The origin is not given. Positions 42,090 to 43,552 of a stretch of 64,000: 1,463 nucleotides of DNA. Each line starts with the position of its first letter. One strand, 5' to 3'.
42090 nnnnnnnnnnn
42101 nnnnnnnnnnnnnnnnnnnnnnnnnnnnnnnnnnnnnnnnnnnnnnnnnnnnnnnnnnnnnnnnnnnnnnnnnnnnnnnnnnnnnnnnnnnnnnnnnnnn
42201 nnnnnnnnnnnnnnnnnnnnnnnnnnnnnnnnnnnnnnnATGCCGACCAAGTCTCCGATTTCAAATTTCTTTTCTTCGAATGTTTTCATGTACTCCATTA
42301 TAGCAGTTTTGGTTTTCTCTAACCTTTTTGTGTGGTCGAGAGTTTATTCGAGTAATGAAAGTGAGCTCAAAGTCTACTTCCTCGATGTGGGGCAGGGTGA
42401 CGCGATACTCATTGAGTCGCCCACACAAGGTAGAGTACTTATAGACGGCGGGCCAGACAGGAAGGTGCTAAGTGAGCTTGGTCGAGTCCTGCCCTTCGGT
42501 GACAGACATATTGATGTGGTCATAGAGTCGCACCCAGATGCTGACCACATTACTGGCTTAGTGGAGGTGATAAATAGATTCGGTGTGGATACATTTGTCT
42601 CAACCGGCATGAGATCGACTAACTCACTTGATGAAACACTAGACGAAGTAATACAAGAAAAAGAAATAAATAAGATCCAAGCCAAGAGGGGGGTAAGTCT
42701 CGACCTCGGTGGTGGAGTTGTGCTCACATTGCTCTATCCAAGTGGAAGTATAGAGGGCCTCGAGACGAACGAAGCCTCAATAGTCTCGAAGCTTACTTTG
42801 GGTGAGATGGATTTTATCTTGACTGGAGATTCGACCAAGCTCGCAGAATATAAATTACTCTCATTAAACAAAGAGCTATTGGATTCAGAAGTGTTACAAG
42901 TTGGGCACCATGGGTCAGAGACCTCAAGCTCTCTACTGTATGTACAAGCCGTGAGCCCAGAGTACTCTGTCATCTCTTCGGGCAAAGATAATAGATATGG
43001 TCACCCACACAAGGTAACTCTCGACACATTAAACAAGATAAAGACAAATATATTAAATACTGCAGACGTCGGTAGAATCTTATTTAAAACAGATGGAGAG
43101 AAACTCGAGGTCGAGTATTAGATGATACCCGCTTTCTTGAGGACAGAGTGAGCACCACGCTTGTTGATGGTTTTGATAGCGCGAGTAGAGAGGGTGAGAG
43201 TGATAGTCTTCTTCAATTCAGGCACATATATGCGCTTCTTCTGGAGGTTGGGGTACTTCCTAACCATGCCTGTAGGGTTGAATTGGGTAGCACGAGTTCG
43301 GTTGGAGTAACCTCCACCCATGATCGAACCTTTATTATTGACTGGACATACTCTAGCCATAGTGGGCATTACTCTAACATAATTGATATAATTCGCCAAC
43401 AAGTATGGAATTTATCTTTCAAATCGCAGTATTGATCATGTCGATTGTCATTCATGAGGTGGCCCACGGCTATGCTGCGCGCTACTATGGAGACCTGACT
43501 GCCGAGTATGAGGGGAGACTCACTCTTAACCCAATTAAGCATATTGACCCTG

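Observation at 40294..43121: ComEC encoded in two pieces separated by an antisense superoxide dismutase gene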

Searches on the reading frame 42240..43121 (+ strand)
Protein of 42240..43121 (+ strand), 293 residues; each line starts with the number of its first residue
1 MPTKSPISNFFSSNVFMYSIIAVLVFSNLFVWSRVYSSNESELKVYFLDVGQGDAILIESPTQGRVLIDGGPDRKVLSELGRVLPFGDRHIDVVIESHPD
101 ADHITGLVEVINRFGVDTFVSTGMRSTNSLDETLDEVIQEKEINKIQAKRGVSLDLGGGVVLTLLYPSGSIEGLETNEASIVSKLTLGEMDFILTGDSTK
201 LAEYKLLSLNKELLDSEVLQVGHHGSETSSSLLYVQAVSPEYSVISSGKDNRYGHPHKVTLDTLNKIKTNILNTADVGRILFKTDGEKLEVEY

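Call 3: search_protein_families(library=pfam, proteins=[window:42240-43121:+], max_evalue=0.01)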
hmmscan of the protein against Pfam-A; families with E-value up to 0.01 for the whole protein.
window:42240-43121:+ (293 aa): 3 families
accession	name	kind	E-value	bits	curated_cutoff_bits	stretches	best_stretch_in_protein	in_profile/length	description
PF00753.33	Lactamase_B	-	1.1e-11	45.5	22.7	1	49-248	2-195/196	Metallo-beta-lactamase superfamily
PF12706.13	Lactamase_B_2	-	4.8e-06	26.7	27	1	65-157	2-99/200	Beta-lactamase superfamily domain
PF25281.1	MBL_MAP1B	-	0.0055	16.2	37.6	1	45-117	23-91/279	MAP1B MBL-like domain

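Call 4: search_protein_families(library=ncbifam, proteins=[window:42240-43121:+], max_evalue=0.01)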
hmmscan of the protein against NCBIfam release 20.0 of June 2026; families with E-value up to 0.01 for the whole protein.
window:42240-43121:+ (293 aa): 6 families
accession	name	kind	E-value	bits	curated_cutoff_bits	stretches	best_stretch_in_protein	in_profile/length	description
TIGR00361.1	ComEC_Rec2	equivalog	3.2e-37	128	190.05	1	29-278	428-663/663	DNA internalization-related competence protein ComEC/Rec2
NF008580.0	PRK11539.1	equivalog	3e-26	92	969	1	23-283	483-727/758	ComEC family protein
NF049846.1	blaAHM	exception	1.2e-17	63.8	590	1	38-292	58-303/304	AHM family subclass B3-like metallo-beta-lactamase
NF041809.1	Avs1a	equivalog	6.6e-13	48.1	420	2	51-113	5-69/387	AVAST type 1 anti-phage system MBL fold metallo-hydrolase Avs1a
NF058524.1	6A-MBL_enzyme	equivalog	1.1e-06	28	220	1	50-110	4-76/346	anti-phage 6A-MBL system MBL-fold protein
NF000456.2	blaMSI-1_fam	exception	0.0082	15.4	550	0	54-110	49-106/289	MSI-1 family subclass B3 metallo-beta-lactamase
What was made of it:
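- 42240..43121 (+): comEC nuclease gene: one N-terminal TM helix (equivalent to TM11) plus a ComEC-type metallo-beta-lactamase domain. The start is ATG 42240 (M1) or ATG 42288 (M17). Its stop shares TTAG with the convergent rpmB (L28) stop. TIGR00361 positions 428-663 and PRK11539 positions 483-727 (call 4).
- Generic Lactamase_B Pfam hit, and weak similarity to B3-like lactamase and defence MBL models (calls 3, 4).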

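Call 22: find_homologous_proteins(query=window:42240-43118:+, max_evalue=1e-8)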
Query window:42240-43118:+ (293 aa): 6492 proteins with E <= 1e-8 among 8000 candidates; the best 120 are listed.
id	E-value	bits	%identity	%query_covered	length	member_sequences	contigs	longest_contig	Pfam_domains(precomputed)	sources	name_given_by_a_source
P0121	4.2e-164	563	96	92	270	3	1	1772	PF12706.14,PF00753.34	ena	-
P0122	9.5e-161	552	96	92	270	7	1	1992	PF12706.14,PF00753.34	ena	-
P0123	9.4e-152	522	89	92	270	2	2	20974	PF12706.14,PF00753.34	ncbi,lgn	-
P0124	4.5e-142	490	83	92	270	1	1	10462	PF00753.34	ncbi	-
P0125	7.3e-127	441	76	90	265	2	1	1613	PF12706.14,PF00753.34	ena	-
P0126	9.1e-123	427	71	92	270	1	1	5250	PF00753.34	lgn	-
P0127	2.7e-118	412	65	100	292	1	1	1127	PF12706.14,PF00753.34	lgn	-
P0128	7.4e-114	398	67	92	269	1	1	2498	PF12706.14,PF25281.1,PF00753.34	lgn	-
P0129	5.6e-106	372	64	90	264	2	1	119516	PF25281.1,PF00753.34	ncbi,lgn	-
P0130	1.0e-104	368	60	95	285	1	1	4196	PF00753.34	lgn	-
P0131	2.3e-104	367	62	88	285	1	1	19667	PF00753.34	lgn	-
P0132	1.0e-102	361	60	92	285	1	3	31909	PF00753.34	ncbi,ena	ncbi:MAG: MBL fold metallo-hydrolase [Patescibacteria group bacterium]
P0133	1.6e-102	361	60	95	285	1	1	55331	PF00753.34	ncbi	ncbi:MAG: ComEC/Rec2 family competence protein [Minisyncoccota bacterium]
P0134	2.7e-102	360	57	93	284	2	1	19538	PF25281.1,PF00753.34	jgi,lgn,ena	-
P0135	5.7e-102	359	60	94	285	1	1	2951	PF00753.34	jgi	jgi:competence protein ComEC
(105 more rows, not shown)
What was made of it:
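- All 120 best MBL homologs are free-standing (call 22).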

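Call 44: search_protein_representatives(protein=window:42288-43118:+)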
Query: 277 residues. Proteins with E-value up to 0.001 (for the whole library): 52603; up to 1e-10: 34110; up to 1e-30: 4299. The best 150 are listed.
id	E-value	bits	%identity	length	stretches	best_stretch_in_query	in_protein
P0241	1.4e-74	267.3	48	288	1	5-275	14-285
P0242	9.5e-70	251.5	44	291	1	3-273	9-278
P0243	2.1e-69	250.3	43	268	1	12-275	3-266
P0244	2.2e-69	250.3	45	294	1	14-277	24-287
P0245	1.1e-67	244.8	46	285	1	6-270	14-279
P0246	2.3e-67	243.6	45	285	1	5-273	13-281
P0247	3.0e-67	243.3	48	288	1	6-274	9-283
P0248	5.4e-67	242.5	42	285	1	4-271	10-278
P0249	8.4e-67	241.8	45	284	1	6-272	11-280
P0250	7.1e-66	238.8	45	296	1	6-271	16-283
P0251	3.5e-65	236.5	45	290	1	2-273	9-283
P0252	1.2e-64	234.8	45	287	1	4-269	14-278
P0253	1.4e-64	234.6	45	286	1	4-273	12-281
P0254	4.9e-64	232.7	46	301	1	5-276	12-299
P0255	5.1e-63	229.4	43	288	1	4-275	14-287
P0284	1.9e-57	211.2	36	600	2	24-274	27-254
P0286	2.5e-57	210.8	34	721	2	25-275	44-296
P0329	1.4e-53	198.5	43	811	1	7-274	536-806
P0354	2.8e-52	194.2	41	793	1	11-275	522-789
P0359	3.4e-52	193.9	39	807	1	2-275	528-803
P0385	2.8e-51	190.9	41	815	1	6-273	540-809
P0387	3.9e-51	190.5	44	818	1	15-275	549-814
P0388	4.0e-51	190.4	40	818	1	13-273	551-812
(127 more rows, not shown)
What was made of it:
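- About 140 of the 150 best representatives are free-standing (call 44).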

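Call 47: list_cluster_members(proteins=[P0329, P0354, P0359, P0385, P0387, P0388, P0286, P0284])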
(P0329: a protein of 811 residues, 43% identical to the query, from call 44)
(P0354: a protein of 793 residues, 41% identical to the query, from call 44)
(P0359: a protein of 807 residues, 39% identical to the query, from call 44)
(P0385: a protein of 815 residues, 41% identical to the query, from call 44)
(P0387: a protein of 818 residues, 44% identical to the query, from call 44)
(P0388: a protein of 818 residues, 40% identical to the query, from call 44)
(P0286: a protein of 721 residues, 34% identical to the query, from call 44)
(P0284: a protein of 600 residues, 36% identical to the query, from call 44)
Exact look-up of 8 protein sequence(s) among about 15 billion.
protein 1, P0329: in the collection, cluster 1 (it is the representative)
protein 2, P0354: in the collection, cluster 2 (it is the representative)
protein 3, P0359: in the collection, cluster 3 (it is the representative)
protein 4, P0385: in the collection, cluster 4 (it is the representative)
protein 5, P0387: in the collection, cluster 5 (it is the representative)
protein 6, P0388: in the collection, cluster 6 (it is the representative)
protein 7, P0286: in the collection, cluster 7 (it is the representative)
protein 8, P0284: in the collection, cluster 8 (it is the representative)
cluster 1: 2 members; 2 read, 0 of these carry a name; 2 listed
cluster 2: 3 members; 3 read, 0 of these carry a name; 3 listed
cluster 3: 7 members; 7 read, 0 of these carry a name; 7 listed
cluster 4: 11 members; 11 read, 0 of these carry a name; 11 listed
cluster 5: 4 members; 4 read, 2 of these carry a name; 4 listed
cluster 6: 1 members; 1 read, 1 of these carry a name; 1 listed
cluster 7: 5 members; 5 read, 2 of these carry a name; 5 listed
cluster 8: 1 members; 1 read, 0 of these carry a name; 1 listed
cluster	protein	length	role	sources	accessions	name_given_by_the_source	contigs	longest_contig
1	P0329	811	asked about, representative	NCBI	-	-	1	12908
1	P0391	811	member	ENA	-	-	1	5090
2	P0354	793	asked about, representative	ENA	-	-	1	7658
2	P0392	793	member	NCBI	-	-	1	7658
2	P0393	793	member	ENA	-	-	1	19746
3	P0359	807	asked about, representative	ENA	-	-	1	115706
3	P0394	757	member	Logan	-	-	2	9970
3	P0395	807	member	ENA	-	-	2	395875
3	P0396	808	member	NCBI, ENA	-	-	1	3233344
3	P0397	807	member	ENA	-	-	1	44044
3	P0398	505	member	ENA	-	-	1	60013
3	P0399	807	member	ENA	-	-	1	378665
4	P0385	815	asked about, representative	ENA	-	-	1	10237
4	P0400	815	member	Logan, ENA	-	-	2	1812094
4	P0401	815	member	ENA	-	-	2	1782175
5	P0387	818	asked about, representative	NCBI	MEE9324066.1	MAG: ComEC/Rec2 family competence protein [Dehalococcoidia bacterium]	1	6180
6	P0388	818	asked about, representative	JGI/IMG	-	competence protein ComEC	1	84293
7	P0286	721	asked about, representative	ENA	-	-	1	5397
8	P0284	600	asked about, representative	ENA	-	-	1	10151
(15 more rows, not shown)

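Call 54: search_solved_structures(query=window:42288-43118:+, max_evalue=0.00001)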
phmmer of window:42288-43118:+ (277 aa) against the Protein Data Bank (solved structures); distinct sequences matched with E-value up to 0.00001: 6.
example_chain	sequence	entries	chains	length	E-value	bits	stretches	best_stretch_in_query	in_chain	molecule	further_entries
9ic4_A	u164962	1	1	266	4.6e-30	108.3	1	25-275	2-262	Competence protein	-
30bt_A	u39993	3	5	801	1.5e-28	103.3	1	4-275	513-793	Beta-lactamase-like domain | ComEC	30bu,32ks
9vc6_A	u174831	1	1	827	9.7e-19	71.1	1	15-262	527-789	Competence protein ComEC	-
9vcb_A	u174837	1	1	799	4.4e-15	59.2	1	147-269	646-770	DNA internalization-related competence protein ComEC/Rec2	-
9vcf_A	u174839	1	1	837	5e-15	59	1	147-269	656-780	DNA internalization-related competence protein ComEC/Rec2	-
9vc9_A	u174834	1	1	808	3.2e-11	46.5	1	161-263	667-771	Dna internalization-related competence protein rec2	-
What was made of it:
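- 42240..43121 (+): PDB ComEC MBL domain 9ic4, E = 4.6e-30, and 30bt residues 513-793 (call 54).
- On ComEC nuclease domain (ORF3): PDB 9ic4 ComEC MBL domain, E = 4.6e-30 (call 54).
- The best PDB hits are ComEC nuclease domains (call 54).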

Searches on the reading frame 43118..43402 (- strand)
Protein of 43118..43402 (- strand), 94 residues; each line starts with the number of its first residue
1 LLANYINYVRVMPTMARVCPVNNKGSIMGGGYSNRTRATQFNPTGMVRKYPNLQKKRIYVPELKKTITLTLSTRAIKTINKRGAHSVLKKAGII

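Call 3: search_protein_families(library=pfam, proteins=[window:43118-43402:-], max_evalue=0.01)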
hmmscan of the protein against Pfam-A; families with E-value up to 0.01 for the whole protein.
window:43118-43402:- (94 aa): 1 family
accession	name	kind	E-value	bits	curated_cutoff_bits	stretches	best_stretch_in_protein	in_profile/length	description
PF00830.24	Ribosomal_L28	-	1.3e-10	41.6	27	1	50-81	28-59/60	Ribosomal L28 family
